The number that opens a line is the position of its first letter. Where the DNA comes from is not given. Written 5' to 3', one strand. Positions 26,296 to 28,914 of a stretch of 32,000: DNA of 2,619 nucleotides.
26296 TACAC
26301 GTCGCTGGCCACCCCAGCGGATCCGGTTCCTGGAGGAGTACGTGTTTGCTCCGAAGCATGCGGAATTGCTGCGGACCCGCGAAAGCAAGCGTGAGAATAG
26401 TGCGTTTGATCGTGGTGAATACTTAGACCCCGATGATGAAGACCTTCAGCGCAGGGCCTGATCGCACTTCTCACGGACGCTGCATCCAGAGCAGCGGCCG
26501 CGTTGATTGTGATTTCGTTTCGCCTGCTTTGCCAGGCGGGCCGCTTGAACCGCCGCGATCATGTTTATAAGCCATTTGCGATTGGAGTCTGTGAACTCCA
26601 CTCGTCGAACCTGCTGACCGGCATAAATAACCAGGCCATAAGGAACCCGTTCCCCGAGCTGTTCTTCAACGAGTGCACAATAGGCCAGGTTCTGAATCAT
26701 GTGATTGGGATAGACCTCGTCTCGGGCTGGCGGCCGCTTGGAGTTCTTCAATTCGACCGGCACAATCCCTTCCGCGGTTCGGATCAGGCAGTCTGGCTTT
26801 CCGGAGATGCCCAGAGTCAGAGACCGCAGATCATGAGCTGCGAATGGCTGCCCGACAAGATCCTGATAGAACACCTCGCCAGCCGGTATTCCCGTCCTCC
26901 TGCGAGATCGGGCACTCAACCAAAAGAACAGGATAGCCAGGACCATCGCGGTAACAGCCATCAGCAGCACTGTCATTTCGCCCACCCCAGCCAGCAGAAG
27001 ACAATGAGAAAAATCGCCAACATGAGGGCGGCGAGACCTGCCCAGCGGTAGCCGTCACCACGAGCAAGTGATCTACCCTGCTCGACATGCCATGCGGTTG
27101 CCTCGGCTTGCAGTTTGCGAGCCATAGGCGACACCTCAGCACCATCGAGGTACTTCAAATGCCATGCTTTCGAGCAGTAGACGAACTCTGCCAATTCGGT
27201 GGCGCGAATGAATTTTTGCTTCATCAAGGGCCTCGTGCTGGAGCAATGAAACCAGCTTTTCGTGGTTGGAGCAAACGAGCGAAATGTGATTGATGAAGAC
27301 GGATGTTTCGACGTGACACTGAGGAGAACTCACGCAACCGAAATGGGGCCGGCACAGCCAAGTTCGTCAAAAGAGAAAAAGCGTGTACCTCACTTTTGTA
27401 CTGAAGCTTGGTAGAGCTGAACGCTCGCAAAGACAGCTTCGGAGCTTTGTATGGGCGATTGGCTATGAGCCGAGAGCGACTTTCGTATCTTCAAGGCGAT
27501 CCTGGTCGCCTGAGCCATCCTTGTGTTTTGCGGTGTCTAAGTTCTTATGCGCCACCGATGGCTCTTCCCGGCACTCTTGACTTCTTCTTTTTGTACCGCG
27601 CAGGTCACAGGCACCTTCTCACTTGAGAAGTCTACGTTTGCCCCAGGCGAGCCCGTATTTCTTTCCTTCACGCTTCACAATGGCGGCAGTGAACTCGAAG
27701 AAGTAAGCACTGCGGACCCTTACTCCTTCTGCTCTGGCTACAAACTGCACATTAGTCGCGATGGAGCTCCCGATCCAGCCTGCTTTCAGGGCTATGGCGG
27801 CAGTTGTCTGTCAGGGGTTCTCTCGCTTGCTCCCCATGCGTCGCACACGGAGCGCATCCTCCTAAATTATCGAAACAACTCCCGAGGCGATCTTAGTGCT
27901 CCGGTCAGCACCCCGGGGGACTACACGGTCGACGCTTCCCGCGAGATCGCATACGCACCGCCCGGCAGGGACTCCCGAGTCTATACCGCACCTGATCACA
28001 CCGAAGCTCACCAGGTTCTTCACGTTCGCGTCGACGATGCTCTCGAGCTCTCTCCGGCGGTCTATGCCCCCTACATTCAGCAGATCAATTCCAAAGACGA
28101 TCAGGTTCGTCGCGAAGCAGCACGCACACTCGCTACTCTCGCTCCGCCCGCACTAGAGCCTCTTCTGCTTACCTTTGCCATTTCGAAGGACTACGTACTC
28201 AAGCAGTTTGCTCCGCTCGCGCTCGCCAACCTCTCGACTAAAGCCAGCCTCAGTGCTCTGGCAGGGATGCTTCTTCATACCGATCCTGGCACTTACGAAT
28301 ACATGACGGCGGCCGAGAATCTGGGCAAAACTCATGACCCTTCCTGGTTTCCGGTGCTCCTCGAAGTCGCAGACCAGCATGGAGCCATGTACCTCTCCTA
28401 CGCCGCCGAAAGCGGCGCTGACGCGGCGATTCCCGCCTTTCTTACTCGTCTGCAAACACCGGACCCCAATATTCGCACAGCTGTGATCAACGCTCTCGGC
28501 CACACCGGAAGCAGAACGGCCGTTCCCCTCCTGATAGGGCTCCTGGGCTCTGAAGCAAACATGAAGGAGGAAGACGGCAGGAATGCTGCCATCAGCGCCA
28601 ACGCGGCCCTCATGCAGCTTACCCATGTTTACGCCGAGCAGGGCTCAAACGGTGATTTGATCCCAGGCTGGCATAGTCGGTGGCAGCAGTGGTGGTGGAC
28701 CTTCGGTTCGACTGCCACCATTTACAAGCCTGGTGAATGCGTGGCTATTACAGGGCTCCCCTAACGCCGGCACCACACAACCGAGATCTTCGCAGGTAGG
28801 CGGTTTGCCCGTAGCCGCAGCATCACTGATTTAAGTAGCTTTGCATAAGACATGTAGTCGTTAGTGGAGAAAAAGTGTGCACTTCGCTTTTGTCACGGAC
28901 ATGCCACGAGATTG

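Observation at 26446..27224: Cas4-like PD-(D/E)XK nuclease split into two membrane-anchored polypeptides at an ATGA junction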

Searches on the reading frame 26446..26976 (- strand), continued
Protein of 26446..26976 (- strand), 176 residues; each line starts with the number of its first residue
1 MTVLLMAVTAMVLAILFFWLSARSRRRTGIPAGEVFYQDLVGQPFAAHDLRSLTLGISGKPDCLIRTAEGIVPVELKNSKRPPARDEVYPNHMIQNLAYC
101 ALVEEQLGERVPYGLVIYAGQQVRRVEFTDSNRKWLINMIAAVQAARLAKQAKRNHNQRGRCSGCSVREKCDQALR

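Call 45: find_encoding_contigs(protein=P0375, flank=5000, max_places=1)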
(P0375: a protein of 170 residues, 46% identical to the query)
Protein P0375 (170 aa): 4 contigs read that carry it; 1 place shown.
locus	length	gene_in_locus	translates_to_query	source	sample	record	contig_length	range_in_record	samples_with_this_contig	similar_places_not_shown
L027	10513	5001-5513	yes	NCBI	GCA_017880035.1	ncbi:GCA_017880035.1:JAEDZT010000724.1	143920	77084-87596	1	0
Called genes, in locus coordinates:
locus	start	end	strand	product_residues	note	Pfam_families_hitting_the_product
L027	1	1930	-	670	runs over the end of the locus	PF13231:PMT_2 (weak)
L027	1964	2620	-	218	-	PF05960:DUF885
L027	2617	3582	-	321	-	PF05960:DUF885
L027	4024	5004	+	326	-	PF04055:Radical_SAM, PF06463:Mob_synth_C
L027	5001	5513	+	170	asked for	PF12705:PDDEXK_1, PF01930:Cas_Cas4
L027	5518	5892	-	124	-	-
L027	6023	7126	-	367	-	-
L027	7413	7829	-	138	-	-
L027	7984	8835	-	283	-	-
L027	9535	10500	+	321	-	PF01555:N6_N4_Mtase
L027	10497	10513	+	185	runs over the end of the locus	PF00188:CAP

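Call 46: find_encoding_contigs(protein=P0416, flank=5000, max_places=1)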
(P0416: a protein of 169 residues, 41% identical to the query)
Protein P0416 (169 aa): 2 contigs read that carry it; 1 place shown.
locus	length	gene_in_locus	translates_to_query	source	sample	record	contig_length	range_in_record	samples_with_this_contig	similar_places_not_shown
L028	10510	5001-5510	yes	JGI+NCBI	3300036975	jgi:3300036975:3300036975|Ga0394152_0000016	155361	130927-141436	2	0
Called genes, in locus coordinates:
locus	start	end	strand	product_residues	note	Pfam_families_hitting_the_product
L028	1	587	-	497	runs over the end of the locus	PF02366:PMT (weak), PF13231:PMT_2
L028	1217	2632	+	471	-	PF01212:Beta_elim_lyase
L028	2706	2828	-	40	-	-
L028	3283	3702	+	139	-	PF00436:SSB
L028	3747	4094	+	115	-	PF11950:DUF3467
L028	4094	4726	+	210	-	PF01997:Translin (weak)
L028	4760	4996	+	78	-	-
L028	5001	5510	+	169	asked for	PF12705:PDDEXK_1 (weak), PF01930:Cas_Cas4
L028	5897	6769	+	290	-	PF01513:NAD_kinase, PF20143:NAD_kinase_C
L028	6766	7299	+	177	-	-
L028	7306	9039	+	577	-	PF02463:SMC_N, PF13476:AAA_23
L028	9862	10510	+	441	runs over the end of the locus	PF07690:MFS_1, PF13347:MFS_2, PF07690:MFS_1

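Call 47: find_encoding_contigs(protein=P0440, flank=5000, max_places=1)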
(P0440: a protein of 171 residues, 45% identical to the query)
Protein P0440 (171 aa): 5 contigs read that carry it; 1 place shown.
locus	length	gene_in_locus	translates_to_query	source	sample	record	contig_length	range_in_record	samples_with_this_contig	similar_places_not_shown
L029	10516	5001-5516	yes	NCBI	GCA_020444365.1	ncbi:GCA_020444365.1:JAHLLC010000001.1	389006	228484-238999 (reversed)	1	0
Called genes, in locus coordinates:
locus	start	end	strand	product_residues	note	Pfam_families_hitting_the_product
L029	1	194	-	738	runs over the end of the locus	PF00403:HMA, PF00122:E1-E2_ATPase, PF00702:Hydrolase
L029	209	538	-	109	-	PF12840:HTH_20, PF01022:HTH_5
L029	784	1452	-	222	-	PF01351:RNase_HII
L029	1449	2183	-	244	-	PF00535:Glycos_transf_2, PF10111:Glyco_tranf_2_2 (weak)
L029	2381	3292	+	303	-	PF00756:Esterase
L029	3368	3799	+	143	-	PF00436:SSB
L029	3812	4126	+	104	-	PF11950:DUF3467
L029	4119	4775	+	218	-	PF01997:Translin (faint)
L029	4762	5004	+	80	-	-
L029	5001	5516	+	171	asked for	PF12705:PDDEXK_1, PF01930:Cas_Cas4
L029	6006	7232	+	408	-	PF01476:LysM (weak), PF23473:LysM3_LYK4_5 (faint), PF01551:Peptidase_M23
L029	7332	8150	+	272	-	PF00722:Glyco_hydro_16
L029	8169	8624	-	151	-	PF05163:DinB, PF04978:MST, PF12867:DinB_2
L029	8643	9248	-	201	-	PF01928:CYTH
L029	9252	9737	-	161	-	-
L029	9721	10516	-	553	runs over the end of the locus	PF13625:Helicase_C_3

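Call 58: search_protein_families(library=padloc, proteins=[window:26446-26976:-], max_evalue=0.001)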
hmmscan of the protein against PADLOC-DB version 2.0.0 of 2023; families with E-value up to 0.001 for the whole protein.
window:26446-26976:- (176 aa): 14 families
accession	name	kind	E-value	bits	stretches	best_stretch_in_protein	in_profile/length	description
PDLC02034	Cas4d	-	3.7e-16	57.3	1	50-171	65-180/192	-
PDLC01250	Cas4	-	8.4e-16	56.7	1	46-171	51-167/168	"CAS-I,CAS-II,CAS-III,CAS-IV,CAS-V,CAS-VI; acquisition_associated"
PDLC00943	Cas4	-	3.9e-15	54.3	1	51-171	62-178/180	CRISPR-associated protein Cas4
PDLC02035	Cas4d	-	2.7e-14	51.1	1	50-171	58-174/196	-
PDLC01773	Cas4c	-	3.9e-14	50.6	1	49-172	78-194/229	-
PDLC00944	Cas4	-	3.5e-13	48.1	1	53-171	63-176/177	Cas4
PDLC01447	Cas4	-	7.9e-13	47.2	1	50-173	47-159/161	"CAS-I,CAS-II,CAS-III,CAS-IV,CAS-V,CAS-VI; acquisition_associated"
PDLC01611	Cas4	-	6.6e-12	44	1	52-171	47-156/158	"CAS-I,CAS-II,CAS-III,CAS-IV,CAS-V,CAS-VI; acquisition_associated"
PDLC01747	Cas1g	-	1e-11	42.2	1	46-171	52-176/523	-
PDLC02067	Cas1b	-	1.3e-11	42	1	47-171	47-174/533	-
PDLC02083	Cas4_II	-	2.7e-09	35.7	1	51-172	69-184/186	-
PDLC00060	DruK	-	7.9e-09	33.3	1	43-173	129-261/347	PD-(D/E)XK nuclease superfamily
PDLC01772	Cas4b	-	1.2e-05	23.8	1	75-171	72-161/164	-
PDLC02087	Cas4b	-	2.1e-05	22.7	1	71-171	89-188/189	-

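Call 68: find_related_loci(query=A8, collection=metagenome_contigs, flank=4000)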
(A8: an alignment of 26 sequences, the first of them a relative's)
Query A8 (177 aa) in metagenome_contigs; peptide patterns used: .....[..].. (x = any residue, [..] = any of these).
600 stretches matched a pattern (row limit reached: there are more); 545 encode a relative of the query (tblastn E <= 1e-3); the best 80 are kept; 80 distinct loci.
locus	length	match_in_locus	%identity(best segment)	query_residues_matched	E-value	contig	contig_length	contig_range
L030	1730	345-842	44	6-173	6e-44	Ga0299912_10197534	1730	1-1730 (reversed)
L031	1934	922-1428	44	4-174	8e-43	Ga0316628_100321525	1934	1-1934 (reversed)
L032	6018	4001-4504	48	3-171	9e-43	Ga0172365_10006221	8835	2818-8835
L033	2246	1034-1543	45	2-171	6e-42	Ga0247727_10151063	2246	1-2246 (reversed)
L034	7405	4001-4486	46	7-171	4e-41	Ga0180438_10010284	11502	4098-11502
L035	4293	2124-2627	47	3-171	3e-41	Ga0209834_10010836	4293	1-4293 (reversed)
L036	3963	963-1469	45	1-171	3e-41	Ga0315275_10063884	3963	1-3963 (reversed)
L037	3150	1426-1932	45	1-171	3e-41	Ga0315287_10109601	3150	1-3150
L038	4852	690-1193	45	11-174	4e-41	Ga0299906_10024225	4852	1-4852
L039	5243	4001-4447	48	23-174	1e-40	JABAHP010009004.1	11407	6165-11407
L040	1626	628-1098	47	13-172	2e-41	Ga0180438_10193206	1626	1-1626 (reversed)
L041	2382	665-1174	43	3-173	1e-40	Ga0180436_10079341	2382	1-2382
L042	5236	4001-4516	43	5-171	1e-40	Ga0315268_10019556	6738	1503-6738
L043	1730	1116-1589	46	13-173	6e-41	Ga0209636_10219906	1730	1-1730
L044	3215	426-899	44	13-173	1e-40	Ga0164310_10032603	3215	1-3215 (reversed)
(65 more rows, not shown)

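Call 69: find_related_loci(query=A8, collection=viral_contigs, flank=4000)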
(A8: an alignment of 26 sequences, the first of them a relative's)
Query A8 (177 aa) in viral_contigs; peptide patterns used: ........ (x = any residue, [..] = any of these).
9 stretches matched a pattern; 1 encode a relative of the query (tblastn E <= 1e-3); 1 distinct loci.
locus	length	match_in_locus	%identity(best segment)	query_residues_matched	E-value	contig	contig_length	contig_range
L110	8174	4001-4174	38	51-108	1e-6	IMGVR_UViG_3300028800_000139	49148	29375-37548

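Call 80: find_encoding_contigs(protein=P0378, flank=4000, max_places=1)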
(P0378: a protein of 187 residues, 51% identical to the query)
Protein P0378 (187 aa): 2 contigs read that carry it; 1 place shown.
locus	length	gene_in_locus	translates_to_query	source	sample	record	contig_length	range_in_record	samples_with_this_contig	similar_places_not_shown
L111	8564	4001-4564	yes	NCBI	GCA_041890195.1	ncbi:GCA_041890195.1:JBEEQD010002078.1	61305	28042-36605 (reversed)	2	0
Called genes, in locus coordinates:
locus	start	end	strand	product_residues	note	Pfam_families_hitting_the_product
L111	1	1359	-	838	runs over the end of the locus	PF00690:Cation_ATPase_N, PF00122:E1-E2_ATPase, PF00702:Hydrolase, PF13246:Cation_ATPase, PF00689:Cation_ATPase_C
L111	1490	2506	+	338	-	PF03706:LPG_synthase_TM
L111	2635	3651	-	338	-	PF18093:Trm5_N, PF25133:TYW2_N_2, PF02475:TRM5-TYW2_MTfase, PF03602:Cons_hypoth95 (weak), PF05175:MTS, PF06325:PrmA (weak), PF13649:Methyltransf_25, PF13847:Methyltransf_31 (weak), +1 more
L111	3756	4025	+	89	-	-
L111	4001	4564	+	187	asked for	PF01930:Cas_Cas4, PF12705:PDDEXK_1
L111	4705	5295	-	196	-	PF00583:Acetyltransf_1, PF13673:Acetyltransf_10, PF13508:Acetyltransf_7, PF08445:FR47 (faint)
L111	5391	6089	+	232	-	PF02525:Flavodoxin_2, PF03358:FMN_red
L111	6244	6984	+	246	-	-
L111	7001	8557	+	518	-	PF13531:SBP_bac_11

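Call 81: find_encoding_contigs(protein=P0333, flank=4000, max_places=1)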
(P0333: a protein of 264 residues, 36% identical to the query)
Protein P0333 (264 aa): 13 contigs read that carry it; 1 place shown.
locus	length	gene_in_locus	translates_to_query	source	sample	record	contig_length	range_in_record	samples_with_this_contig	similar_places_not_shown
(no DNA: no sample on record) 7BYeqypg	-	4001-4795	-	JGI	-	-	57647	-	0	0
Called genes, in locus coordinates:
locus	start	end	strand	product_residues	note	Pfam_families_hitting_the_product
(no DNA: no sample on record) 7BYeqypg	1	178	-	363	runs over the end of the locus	PF17396:DUF1611_N, PF07755:DUF1611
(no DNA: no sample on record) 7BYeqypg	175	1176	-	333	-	PF00291:PALP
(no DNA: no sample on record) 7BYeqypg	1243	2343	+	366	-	-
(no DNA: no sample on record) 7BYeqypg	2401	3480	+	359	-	PF01916:DS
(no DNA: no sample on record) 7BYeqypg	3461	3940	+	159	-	-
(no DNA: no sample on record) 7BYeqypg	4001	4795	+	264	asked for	PF12705:PDDEXK_1, PF01930:Cas_Cas4 (weak)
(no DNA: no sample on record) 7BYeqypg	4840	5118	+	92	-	-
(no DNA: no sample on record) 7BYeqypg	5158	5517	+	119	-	-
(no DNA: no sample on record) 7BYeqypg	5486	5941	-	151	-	-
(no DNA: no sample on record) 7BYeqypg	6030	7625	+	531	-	PF13088:BNR_2 (faint)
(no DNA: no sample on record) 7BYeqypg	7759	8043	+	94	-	-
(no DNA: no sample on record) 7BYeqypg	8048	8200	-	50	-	-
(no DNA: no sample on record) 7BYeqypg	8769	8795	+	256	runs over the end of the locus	PF00106:adh_short, PF08659:KR, PF13561:adh_short_C2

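Call 85: search_protein_families(library=pfam, proteins=[L042:2111-2746:+, L042:3041-3832:+, L034:3201-3977:+, L029:4119-4775:+, L042:1802-2098:+], max_evalue=0.01)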
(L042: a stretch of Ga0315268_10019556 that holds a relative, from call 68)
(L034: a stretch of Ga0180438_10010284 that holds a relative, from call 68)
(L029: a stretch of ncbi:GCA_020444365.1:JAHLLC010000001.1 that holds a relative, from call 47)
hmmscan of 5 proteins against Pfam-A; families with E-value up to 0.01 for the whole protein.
L042:2111-2746:+ (211 aa): 1 family
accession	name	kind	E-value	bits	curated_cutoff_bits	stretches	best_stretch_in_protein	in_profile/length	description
PF01997.21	Translin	-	0.005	17.3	25.9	0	83-163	96-174/205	Translin family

L042:3041-3832:+ (263 aa): 0 families

L034:3201-3977:+ (258 aa): 1 family
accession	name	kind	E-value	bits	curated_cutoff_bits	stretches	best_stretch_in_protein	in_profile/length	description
PF03734.19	YkuD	-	6.4e-19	69.4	23.4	1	125-249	2-146/146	L,D-transpeptidase catalytic domain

L029:4119-4775:+ (218 aa): 1 family
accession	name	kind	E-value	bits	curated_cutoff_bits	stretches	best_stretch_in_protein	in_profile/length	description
PF01997.21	Translin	-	9.3e-06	26.2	25.9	1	82-183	77-193/205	Translin family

L042:1802-2098:+ (99 aa): 1 family
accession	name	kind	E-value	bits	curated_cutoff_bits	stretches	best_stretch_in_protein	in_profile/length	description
PF11950.13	DUF3467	-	4.1e-21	75.3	25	1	5-79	14-90/92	Protein of unknown function (DUF3467)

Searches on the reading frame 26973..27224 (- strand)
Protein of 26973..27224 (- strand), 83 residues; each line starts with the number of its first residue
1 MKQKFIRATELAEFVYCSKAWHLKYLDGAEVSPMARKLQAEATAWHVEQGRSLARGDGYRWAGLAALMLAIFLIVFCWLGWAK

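Call 3: search_protein_families(library=pfam, proteins=[window:26973-27224:-], max_evalue=1)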
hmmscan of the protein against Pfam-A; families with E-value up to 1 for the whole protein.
window:26973-27224:- (83 aa): 0 families

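Call 4: search_protein_families(library=ncbifam, proteins=[window:26973-27224:-], max_evalue=1)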
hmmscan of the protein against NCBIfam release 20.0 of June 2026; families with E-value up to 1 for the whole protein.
window:26973-27224:- (83 aa): 0 families

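Call 9: find_homologous_proteins(query=window:26976-27224:-, max_evalue=0.01)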
Query seq(83 aa) (83 aa): 57 proteins with E <= 0.01 among 57 candidates.
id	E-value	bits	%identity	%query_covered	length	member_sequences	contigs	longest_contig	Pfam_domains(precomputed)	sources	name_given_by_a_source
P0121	1.8e-45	170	95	100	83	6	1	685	-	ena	-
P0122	1.3e-44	168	90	100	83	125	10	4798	-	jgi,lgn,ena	jgi:hypothetical protein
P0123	1.3e-43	164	89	100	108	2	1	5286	-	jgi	jgi:hypothetical protein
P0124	1.3e-43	164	90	100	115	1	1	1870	-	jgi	jgi:hypothetical protein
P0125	1.4e-43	164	88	100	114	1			-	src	-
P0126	3.8e-43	163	90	100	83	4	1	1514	-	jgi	jgi:hypothetical protein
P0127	1.1e-42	161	89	100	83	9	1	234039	-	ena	-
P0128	2.5e-42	160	87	100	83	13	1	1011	-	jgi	jgi:hypothetical protein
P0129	3.6e-42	160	88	100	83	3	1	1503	-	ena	-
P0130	8.2e-42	159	87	100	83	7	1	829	-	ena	-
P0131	1.4e-41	158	86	100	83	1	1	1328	-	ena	-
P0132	1.6e-41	158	89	96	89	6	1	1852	-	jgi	jgi:hypothetical protein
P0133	4.4e-41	156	83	100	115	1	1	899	-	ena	-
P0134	1.4e-40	155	86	100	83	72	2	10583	-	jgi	jgi:hypothetical protein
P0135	1.6e-40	154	86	100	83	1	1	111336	-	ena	-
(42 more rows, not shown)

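Call 16: search_solved_structures(query=A2, max_evalue=10, show_alignments=4)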
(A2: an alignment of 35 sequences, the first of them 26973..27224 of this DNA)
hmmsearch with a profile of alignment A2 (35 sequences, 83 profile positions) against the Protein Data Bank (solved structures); distinct sequences matched with E-value up to 10: 1.
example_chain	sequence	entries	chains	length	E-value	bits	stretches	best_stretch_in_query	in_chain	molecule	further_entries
2kck_A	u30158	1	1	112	1.1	13.1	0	15-47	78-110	TPR repeat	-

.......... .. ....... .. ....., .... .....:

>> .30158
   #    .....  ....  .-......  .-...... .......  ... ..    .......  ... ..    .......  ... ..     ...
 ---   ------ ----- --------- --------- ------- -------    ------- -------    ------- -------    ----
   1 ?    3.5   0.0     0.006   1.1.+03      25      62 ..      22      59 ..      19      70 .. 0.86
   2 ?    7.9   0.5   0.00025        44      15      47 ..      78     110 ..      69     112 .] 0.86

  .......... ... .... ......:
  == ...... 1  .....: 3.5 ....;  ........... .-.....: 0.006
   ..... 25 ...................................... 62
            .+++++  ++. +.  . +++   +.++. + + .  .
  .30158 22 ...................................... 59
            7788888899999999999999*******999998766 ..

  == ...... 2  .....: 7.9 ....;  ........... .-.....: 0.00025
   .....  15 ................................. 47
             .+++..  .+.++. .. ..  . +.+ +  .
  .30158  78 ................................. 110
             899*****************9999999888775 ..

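Call 58: search_protein_families(library=padloc, proteins=[window:26973-27224:-], max_evalue=0.001)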
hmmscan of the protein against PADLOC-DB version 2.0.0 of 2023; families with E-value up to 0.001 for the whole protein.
window:26973-27224:- (83 aa): 0 families

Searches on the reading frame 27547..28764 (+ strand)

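Call 3: search_protein_families(library=pfam, proteins=[window:27547-28764:+], max_evalue=1)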
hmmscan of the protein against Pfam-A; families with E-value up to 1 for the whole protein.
window:27547-28764:+ (405 aa): 5 families
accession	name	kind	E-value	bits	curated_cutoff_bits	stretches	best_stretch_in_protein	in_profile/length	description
PF13646.12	HEAT_2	-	2.1e-21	76.5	27.7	2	177-247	5-76/88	HEAT repeats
PF03130.22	HEAT_PBS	-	1.1e-07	32.1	20.9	1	309-333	1-25/27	PBS lyase HEAT-like repeat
PF02985.28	HEAT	-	1.9e-07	31.1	23.5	2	295-319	2-26/31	HEAT repeat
PF00514.29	Arm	-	3.9e-06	27.1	20.6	1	175-199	16-40/41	Armadillo/beta-catenin-like repeat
PF13513.12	HEAT_EZ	-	1.3e-05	26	27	1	292-318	27-53/55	HEAT-like repeat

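Call 58: search_protein_families(library=padloc, proteins=[window:27547-28764:+], max_evalue=0.001)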
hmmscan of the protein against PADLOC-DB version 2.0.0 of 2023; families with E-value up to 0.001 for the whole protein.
window:27547-28764:+ (405 aa): 1 family
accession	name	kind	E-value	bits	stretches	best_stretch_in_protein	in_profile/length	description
PDLC02919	HEAT-ARM_XIII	-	7.2e-09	31.6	1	168-327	879-1033/1972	-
